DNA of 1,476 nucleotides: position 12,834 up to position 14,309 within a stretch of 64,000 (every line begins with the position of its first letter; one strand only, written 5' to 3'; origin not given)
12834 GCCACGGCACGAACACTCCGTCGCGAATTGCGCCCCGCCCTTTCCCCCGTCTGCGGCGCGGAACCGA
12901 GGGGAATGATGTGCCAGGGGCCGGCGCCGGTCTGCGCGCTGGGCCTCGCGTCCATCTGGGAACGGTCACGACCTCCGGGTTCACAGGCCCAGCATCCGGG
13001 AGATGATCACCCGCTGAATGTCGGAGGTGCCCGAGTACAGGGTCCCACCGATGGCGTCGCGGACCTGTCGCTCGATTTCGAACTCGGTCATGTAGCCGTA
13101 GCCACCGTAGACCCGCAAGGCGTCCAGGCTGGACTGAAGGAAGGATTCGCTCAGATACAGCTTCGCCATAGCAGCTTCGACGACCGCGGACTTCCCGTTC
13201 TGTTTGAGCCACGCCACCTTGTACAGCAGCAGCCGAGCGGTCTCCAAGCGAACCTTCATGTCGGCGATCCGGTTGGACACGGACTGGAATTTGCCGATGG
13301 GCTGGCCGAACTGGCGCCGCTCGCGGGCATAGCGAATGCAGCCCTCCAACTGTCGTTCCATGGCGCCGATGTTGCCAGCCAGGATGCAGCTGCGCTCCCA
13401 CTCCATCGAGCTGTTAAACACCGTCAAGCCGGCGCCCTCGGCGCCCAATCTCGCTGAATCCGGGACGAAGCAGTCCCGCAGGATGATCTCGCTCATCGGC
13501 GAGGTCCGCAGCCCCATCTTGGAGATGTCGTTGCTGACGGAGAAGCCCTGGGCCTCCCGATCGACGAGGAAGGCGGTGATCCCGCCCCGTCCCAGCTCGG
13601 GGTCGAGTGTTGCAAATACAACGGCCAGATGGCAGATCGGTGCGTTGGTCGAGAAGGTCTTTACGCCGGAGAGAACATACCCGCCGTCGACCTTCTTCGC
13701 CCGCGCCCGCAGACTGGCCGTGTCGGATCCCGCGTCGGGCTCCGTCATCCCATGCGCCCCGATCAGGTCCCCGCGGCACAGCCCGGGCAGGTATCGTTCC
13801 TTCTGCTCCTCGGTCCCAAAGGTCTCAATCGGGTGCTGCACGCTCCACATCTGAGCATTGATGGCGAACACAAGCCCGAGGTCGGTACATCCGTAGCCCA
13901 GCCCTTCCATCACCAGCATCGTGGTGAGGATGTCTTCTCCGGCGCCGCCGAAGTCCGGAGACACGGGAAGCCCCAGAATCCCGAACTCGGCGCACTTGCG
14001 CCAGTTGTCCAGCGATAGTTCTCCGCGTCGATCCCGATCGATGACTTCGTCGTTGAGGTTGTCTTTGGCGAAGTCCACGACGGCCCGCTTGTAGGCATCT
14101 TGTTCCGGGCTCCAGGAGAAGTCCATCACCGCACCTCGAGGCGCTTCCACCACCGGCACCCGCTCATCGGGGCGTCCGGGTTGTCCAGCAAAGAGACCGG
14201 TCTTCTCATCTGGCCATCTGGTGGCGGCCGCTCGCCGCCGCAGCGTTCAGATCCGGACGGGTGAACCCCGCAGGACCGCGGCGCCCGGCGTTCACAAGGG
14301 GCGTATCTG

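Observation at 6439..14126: Adenylase + ACAD-like dehydrogenase + two halogenase-like paralogs + carrier: a halopyrrole-cassette-like gene set in a glycan context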

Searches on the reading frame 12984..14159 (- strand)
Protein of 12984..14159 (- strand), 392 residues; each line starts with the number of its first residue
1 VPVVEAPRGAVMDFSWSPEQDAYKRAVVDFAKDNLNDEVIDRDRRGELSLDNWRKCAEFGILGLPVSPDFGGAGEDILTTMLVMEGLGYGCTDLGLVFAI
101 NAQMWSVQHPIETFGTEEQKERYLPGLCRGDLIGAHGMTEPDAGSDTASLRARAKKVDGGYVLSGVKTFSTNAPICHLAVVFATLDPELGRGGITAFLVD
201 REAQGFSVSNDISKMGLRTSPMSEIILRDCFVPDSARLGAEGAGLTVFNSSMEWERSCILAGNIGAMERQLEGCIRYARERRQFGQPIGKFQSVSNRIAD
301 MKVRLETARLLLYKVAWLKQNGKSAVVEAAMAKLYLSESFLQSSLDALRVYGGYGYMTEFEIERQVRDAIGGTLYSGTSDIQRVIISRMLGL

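Call 4: search_protein_families(library=pfam, proteins=[window:12984-14159:-], max_evalue=0.01)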
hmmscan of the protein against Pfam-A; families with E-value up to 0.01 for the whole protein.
window:12984-14159:- (392 aa): 6 families
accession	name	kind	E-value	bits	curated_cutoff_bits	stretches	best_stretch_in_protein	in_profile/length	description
PF00441.29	Acyl-CoA_dh_1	-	1.2e-41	142.8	22.4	1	242-389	1-148/150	Acyl-CoA dehydrogenase, C-terminal domain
PF02771.21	Acyl-CoA_dh_N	-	1.5e-26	93.4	22.9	1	17-131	1-113/113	Acyl-CoA dehydrogenase, N-terminal domain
PF02770.24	Acyl-CoA_dh_M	-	1.2e-23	83.5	33.3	1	136-230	2-97/97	Acyl-CoA dehydrogenase, middle domain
PF08028.16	Acyl-CoA_dh_2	-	4.5e-13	50.1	22.7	1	261-378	5-132/134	Acyl-CoA dehydrogenase, C-terminal domain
PF22924.1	ACOX_C_alpha1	-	0.0021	18.3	27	0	252-377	4-155/169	Acyl-CoA oxidase, C-alpha1 domain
PF19187.6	HTH_PafC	-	0.0024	18.2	32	1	310-366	5-60/115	PafC helix-turn-helix domain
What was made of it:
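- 12981..14159 (-): ACAD-family prolyl-S-carrier dehydrogenase (likely start ATG at 14126; 381 aa). All three Acyl-CoA_dh Pfam domains are present (call 4).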

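Call 5: search_protein_families(library=ncbifam, proteins=[window:12984-14159:-], max_evalue=0.01)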
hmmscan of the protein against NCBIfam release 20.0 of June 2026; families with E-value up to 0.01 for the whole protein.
window:12984-14159:- (392 aa): 23 families
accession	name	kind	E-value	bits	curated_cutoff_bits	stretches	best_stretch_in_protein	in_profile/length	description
NF053553.1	prodigi_MBC_PigA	equivalog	2.1e-128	428.7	500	1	12-392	1-381/381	prodigiosin MBC biosynthesis dehydrogenase PigA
NF045652.1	ProlPCPDhRedW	equivalog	1.8e-116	389.1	650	1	18-392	2-375/376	L-prolyl-[peptidyl-carrier protein] dehydrogenase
NF042972.1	AcrlCoAredClosAcrC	equivalog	3.8e-90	302.3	640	1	12-389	1-375/378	acryloyl-CoA reductase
NF045552.1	GlutCoADH_Des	equivalog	2.1e-71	241.1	470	1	12-387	1-376/387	glutaryl-CoA dehydrogenase Acd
NF058590.1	AcCoDHFadEBacil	equivalog_domain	6.2e-64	216.5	600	1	17-390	22-410/586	acyl-CoA dehydrogenase FadE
NF043006.1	CyhCrbnylCoADH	equivalog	2e-62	211.4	650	1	26-389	14-374/380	cyclohexane-1-carbonyl-CoA dehydrogenase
NF042439.1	SulpropCoADesulf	equivalog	2.7e-62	210.7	600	1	27-388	4-368/379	3-sulfinopropanoyl-CoA desulfinase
NF008997.0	PRK12341.1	equivalog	2.4e-60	204.6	537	1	12-388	1-374/382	acyl-CoA dehydrogenase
TIGR03207.1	cyc_hxne_CoA_dh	equivalog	4.2e-47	160.7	575.35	1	18-388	3-369/372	cyclohexanecarboxyl-CoA dehydrogenase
NF002885.1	PRK03354.1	equivalog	5.2e-45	154.1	540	1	12-387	1-370/378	crotonobetainyl-CoA dehydrogenase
NF052270.1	Staph_DH_FadE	equivalog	1.7e-35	122.5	600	1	115-390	121-393/400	acyl-CoA dehydrogenase FadE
TIGR03203.1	pimD_small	equivalog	1.8e-32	112.8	652.7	1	13-364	1-350/378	pimeloyl-CoA dehydrogenase small subunit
NF007000.1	PRK09463.1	subfamily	1.6e-26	92.9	600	1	27-357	54-399/726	acyl-CoA dehydrogenase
NF049984.1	Rv1679_FadE16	equivalog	6.9e-21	74.9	600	1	42-381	19-356/371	Rv1679 family acyl-CoA dehydrogenase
NF009586.0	PRK13026.1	subfamily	1.6e-20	73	608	1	46-355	107-432/777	acyl-CoA dehydrogenase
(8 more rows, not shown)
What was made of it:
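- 12981..14159 (-): NCBIfam: PigA 428.7 bits, RedW 389.1 bits, next best 302 (call 5).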

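Call 6: search_solved_structures(query=window:12984-14159:-, max_evalue=1e-20, show_alignments=2)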
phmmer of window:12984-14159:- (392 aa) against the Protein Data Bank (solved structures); distinct sequences matched with E-value up to 1e-20: 79 (the best 60 are shown).
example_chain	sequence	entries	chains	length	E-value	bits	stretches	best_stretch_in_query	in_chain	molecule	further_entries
4irn_A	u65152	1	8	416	2.3e-134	451.9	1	7-392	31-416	Prolyl-ACP dehydrogenase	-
5zw0_A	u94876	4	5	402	1.8e-94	320.6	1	12-392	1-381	L-prolyl-[peptidyl-carrier protein] dehydrogenase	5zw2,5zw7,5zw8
6af6_A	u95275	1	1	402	1.2e-93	317.9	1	12-392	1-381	L-prolyl-[peptidyl-carrier protein] dehydrogenase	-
6cxt_B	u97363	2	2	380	1.6e-92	314.2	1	12-392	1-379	Butyryl-CoA dehydrogenase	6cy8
5lnx_A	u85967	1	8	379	1e-77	265.5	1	19-390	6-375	Acyl-CoA dehydrogenase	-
5ol2_C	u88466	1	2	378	3.8e-74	253.7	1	21-389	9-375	Acyl-CoA dehydrogenase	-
4kto_A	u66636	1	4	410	1.9e-73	251.4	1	11-390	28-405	isovaleryl-CoA dehydrogenase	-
4m9a_A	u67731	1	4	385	2.7e-72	247.7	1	26-390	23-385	Acyl-CoA dehydrogenase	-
4n5f_A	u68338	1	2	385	2.6e-71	244.4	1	15-390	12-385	Putative acyl-CoA dehydrogenase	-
1buc_A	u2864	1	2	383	3.6e-71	243.9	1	12-386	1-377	BUTYRYL-COA DEHYDROGENASE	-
4o5m_A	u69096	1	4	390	2.4e-70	241.2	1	12-390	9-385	Isovaleryl-CoA dehydrogenase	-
6fah_C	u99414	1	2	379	7e-70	239.7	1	20-390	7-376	Caffeyl-CoA reductase-Etf complex subunit CarC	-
4l1f_A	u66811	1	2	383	2.3e-69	238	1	12-390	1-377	Acyl-CoA dehydrogenase domain protein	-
1ukw_A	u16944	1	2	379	7.4e-69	236.3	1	12-389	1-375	acyl-CoA dehydrogenase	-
2dvl_A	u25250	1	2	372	2.6e-68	234.5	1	26-390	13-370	Acyl-CoA dehydrogenase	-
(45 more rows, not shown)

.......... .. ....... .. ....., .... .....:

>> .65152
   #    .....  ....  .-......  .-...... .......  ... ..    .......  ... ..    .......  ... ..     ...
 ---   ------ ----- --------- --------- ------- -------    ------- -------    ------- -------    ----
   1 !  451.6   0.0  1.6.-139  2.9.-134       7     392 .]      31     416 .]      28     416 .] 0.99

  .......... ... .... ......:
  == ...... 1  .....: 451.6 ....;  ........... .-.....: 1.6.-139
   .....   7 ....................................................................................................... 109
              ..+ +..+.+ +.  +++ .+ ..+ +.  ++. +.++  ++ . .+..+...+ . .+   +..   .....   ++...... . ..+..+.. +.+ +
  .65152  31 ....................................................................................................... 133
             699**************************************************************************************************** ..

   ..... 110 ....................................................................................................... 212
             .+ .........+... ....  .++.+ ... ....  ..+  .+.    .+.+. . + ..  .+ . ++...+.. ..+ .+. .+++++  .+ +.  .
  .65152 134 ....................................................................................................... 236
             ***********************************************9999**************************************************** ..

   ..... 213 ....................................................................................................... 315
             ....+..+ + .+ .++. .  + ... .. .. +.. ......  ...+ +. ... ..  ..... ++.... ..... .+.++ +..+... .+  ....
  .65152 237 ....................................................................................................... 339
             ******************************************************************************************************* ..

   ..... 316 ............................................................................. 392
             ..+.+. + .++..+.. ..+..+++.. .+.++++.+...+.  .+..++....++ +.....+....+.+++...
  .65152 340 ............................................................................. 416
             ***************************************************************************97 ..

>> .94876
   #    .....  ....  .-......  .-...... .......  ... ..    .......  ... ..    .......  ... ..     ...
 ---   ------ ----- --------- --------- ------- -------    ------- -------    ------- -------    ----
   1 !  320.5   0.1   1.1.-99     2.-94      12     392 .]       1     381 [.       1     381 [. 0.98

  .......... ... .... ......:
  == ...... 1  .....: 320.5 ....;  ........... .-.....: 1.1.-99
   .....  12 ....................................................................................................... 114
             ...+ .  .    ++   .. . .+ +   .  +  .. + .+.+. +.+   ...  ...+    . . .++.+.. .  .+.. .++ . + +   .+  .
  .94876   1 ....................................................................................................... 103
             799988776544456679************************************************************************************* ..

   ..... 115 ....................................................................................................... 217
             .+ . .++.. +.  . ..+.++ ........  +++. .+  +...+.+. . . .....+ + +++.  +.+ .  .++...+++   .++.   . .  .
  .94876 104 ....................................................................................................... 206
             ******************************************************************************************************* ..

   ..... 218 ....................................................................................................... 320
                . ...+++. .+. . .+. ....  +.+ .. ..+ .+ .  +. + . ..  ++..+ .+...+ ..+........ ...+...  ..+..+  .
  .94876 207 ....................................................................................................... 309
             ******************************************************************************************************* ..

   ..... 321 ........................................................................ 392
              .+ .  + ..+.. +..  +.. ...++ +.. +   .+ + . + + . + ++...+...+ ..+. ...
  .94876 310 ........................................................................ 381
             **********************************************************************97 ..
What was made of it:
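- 12981..14159 (-): PDB: AnaB 4irn 452 bits, PigA 5zw0 320 bits (call 6).
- On Type II proline-to-pyrrole cassette (PltF/PltL/PltE, RedM/RedO/RedW, PigI/PigG/PigA): PDB AnaB 452 and PigA 320 bits versus at most 265 (call 6).
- Checked: In alignments with AnaB and PigA these are the conserved FYSGTS / SMEWER segments (call 6).
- Closest to the prolyl-carrier dehydrogenases AnaB, PigA and RedW (calls 5, 6).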

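Call 11: find_encoding_contigs(protein=window:12984-14159:-, flank=10000, max_places=6)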
Protein window:12984-14159:- (392 aa): no gene with exactly this product is on record in the collection.

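Call 14: find_related_loci(query=window:12984-14159:-, collection=genome_contigs, flank=10000)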
Query window:12984-14159:- (392 aa) in genome_contigs; peptide patterns used: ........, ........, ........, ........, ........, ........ (x = any residue, [..] = any of these).
289 stretches matched a pattern; 241 encode a relative of the query (tblastn E <= 1e-3); the best 80 are kept; 80 distinct loci.
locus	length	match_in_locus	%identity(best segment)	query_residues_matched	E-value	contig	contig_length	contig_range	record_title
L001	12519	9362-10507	74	11-392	0e+0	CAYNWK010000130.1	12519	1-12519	MAG TPA_asm: uncultured Anaerolineaceae bacterium isolate SRP214966_co2_130 genome assembly, contig: NODE_8464_length_12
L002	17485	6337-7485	72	10-392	0e+0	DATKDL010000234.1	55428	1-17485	MAG TPA_asm: Anaerolineales bacterium isolate SMAG_U14472 k141_3890390, whole genome shotgun sequence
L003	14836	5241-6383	72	12-392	0e+0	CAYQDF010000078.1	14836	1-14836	MAG TPA_asm: uncultured Anaerolineaceae bacterium isolate binchicken_co107_414 genome assembly, contig: NODE_9578_length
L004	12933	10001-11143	72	12-392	0e+0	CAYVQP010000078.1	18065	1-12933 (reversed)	MAG TPA_asm: uncultured Ardenticatenaceae bacterium isolate SRP173033_co3_129 genome assembly, contig: NODE_3759_length_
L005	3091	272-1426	72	8-392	0e+0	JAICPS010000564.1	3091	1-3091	MAG: Anaerolineae bacterium isolate TY_FP_2_bin.36 k141_2691888_length_3091_cov_12.0000, whole genome shotgun sequence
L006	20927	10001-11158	73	7-392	0e+0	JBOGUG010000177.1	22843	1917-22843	MAG: Candidatus Promineifilaceae bacterium isolate M3-S_concoct.bin.207 k127_1006075, whole genome shotgun sequence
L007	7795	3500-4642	72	12-392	0e+0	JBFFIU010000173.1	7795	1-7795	MAG: Anaerolineales bacterium isolate Mix_mud17.2022.03.13 k141_1338159_length_7795_cov_21.1975, whole genome shotgun se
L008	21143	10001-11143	72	12-392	0e+0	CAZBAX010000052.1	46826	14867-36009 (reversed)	MAG TPA_asm: uncultured Anaerolinea sp. isolate SRP287051_co2_135 genome assembly, contig: NODE_1697_length_46826_cov_22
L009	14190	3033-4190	71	7-392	0e+0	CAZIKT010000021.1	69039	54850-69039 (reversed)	MAG TPA_asm: uncultured Ardenticatenaceae bacterium isolate SRP329715_co1_364 genome assembly, contig: NODE_441_length_6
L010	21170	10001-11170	69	2-392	0e+0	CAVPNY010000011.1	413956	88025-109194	MAG: uncultured Chloroflexia bacterium isolate MFD00032.bin.3.204 genome assembly, contig: contig_33817, whole genome sh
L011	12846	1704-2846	72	12-392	0e+0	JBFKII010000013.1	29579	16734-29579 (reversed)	MAG: Anaerolineales bacterium isolate Mix_sand21.2022.07.G.30 k141_83401_length_29579_cov_13.4189, whole genome shotgun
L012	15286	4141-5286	71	11-392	0e+0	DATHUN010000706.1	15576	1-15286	MAG TPA_asm: Anaerolineales bacterium isolate SMAG_U16108 k141_444141, whole genome shotgun sequence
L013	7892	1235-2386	70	9-392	0e+0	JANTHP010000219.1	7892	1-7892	MAG: Anaerolineae bacterium isolate bin30017 c_000000001622, whole genome shotgun sequence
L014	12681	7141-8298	70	7-392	0e+0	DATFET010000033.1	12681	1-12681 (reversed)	MAG TPA_asm: Anaerolineales bacterium isolate SMAG_U8615 k141_602186, whole genome shotgun sequence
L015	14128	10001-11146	70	11-392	0e+0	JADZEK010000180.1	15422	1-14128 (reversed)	MAG: Anaerolineales bacterium isolate SJ819 c_000001804201, whole genome shotgun sequence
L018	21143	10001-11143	70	12-392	0e+0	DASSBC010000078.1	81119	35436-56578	MAG TPA_asm: Anaerolineales bacterium isolate SMAG_U884 k141_317970, whole genome shotgun sequence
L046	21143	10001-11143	69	12-392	2e-179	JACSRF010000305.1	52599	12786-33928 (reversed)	MAG: Anaerolinea sp. isolate CH6 contig-70_454, whole genome shotgun sequence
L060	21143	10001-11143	68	12-392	8e-177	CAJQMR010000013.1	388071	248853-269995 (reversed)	MAG: uncultured Anaerolineae bacterium isolate 10_20180412_Bin_Bin_103_1 genome assembly, contig: c_000007353703, whole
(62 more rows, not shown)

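Call 20: search_dna_similar(query=window:12984-14159:-, collection=plasmids, mode=protein, max_evalue=1e-40, max_rows=25)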
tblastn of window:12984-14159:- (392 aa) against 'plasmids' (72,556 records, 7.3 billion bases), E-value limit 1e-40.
Records with a match: 1372; places in all: 2467; records where one place covers at least 80% of the query: 1367.
Best place of each record, by identity: <60% 1372.
By first word of the organism name: Rhizobium 258; Ralstonia 135; Sinorhizobium 133; Pseudosulfitobacter 109; Rhodococcus 58; Bacillus 55; Streptomyces 46; Paracoccus 35; Azospirillum 32; Sulfitobacter 26; and 159 more.
By predicted mobility (MOB-suite, as given by PLSDB): non-mobilizable 837; mobilizable 303; conjugative 232.
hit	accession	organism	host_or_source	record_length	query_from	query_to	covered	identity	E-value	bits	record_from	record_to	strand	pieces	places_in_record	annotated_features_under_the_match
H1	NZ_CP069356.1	Microvirga sp. VF16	Vachellia farnesiana,Cell culture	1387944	12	392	97%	52.8%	2e-133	428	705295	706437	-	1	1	none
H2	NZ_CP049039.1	Pseudohalocynthiibacter aestuariivivens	pure culutre,Seawater recirculating ...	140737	8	391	98%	51.0%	3e-125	405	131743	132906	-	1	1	acyl-CoA dehydrogenase family protein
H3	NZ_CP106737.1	Roseovarius pelagicus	cell culture,Arctic seawater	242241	8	391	98%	51.0%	3e-125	405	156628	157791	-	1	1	acyl-CoA dehydrogenase family protein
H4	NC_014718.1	Mycetohabitans rhizoxinica HKI 454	-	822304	22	392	95%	52.6%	6e-120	389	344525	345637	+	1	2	acyl-CoA dehydrogenase family protein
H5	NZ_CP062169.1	Mycetohabitans endofungorum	Rhizopus microsporus,bacterial ...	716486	3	392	99%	50.0%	4e-118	384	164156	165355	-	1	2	acyl-CoA dehydrogenase family protein | amino acid adenylation domain-containing protein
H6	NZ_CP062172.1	Mycetohabitans rhizoxinica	Rhizopus microsporus,bacterial ...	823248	22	392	95%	52.3%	2e-118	385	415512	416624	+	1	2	acyl-CoA dehydrogenase family protein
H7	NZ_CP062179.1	Mycetohabitans endofungorum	Rhizopus microsporus,bacterial ...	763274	22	392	95%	52.3%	2e-118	385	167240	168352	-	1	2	acyl-CoA dehydrogenase family protein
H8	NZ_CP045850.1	Streptomyces clavuligerus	pure culture single spore ...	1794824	11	392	97%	50.5%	4e-126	407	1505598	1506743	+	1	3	none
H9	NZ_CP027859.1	Streptomyces clavuligerus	Cell culture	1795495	11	392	97%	50.5%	4e-126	407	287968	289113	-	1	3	none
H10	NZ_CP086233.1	Streptomyces clavuligerus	whole organism,soil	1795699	11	392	97%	50.5%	4e-126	407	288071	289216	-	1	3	none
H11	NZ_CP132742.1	Mycetohabitans endofungorum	Rhizopus microsporus,culture isolated ...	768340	22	392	95%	51.5%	3e-117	382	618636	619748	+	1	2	acyl-CoA dehydrogenase family protein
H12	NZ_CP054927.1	Streptomyces microflavus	Single cell,soil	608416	16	392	96%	49.9%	9e-116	377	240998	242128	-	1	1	acyl-CoA dehydrogenase family protein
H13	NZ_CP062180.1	Mycetohabitans endofungorum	Rhizopus microsporus,bacterial ...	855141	22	392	95%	50.4%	2e-114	374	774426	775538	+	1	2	acyl-CoA dehydrogenase family protein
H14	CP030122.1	Brasilonema octagenarum UFV-E1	Eucalyptus grandis,mixed culture,leaves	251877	11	392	97%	48.2%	2e-112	368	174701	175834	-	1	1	acyl-CoA dehydrogenase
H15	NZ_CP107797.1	Streptomyces sp. NBC_00557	-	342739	9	392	98%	45.9%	6e-107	352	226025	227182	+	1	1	acyl-CoA dehydrogenase family protein | phosphopantetheine-binding protein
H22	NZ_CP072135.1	Pseudoalteromonas xiamenensis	mangrove sediment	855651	12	392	97%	42.8%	5e-96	321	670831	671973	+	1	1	acyl-CoA dehydrogenase family protein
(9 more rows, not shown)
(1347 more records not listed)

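Call 21: get_annotated_region(hit=H22, flank=12000)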
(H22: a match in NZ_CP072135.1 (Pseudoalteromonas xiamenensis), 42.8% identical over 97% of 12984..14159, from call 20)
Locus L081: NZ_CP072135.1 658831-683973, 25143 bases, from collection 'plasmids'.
description: Pseudoalteromonas xiamenensis strain STKMTI.2 plasmid unnamed5, complete sequence
organism: Pseudoalteromonas xiamenensis (NCBI taxid 882626)
taxonomy: Bacteria; Pseudomonadota; Gammaproteobacteria; Alteromonadales; Pseudoalteromonadaceae; Pseudoalteromonas; Pseudoalteromonas xiamenensis
host: -; source: mangrove sediment; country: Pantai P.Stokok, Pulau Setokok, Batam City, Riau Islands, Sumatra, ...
typing (MOB-suite, as given by PLSDB): non-mobilizable
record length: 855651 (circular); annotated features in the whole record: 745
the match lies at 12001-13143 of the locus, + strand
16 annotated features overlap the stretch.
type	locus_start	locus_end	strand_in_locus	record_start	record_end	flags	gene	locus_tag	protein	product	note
CDS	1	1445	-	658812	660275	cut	-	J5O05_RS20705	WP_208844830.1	deoxyribodipyrimidine photo-lyase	GO:0006281 - DNA repair [Evidence IEA]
CDS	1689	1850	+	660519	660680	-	-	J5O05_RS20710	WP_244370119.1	hypothetical protein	-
CDS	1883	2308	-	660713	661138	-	-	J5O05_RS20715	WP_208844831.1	hypothetical protein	-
CDS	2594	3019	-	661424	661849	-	-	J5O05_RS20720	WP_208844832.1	hypothetical protein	-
CDS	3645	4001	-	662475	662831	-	-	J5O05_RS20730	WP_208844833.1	MerR family transcriptional regulator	GO:0006355 - regulation of DNA-templated transcription [Evidence IEA]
CDS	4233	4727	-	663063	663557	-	-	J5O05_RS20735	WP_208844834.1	hypothetical protein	-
CDS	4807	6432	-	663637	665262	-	-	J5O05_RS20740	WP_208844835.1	ATP-binding protein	-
CDS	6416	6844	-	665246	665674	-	-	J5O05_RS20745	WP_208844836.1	hypothetical protein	-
CDS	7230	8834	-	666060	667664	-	-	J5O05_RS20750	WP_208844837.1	isocitrate lyase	GO:0019752 - carboxylic acid metabolic process [Evidence IEA]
CDS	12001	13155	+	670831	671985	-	-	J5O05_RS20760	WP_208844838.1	acyl-CoA dehydrogenase family protein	-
CDS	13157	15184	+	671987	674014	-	-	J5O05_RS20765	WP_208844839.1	DUF6041 domain-containing protein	-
CDS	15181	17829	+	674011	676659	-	-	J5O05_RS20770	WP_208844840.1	PEP/pyruvate-binding domain-containing protein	GO:0016310 - phosphorylation [Evidence IEA]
CDS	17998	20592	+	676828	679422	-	-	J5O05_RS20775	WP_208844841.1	biosynthesis protein PigD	-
CDS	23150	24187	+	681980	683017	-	-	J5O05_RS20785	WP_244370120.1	acetylserotonin O-methyltransferase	-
CDS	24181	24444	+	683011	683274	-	-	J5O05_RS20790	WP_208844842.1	acyl carrier protein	-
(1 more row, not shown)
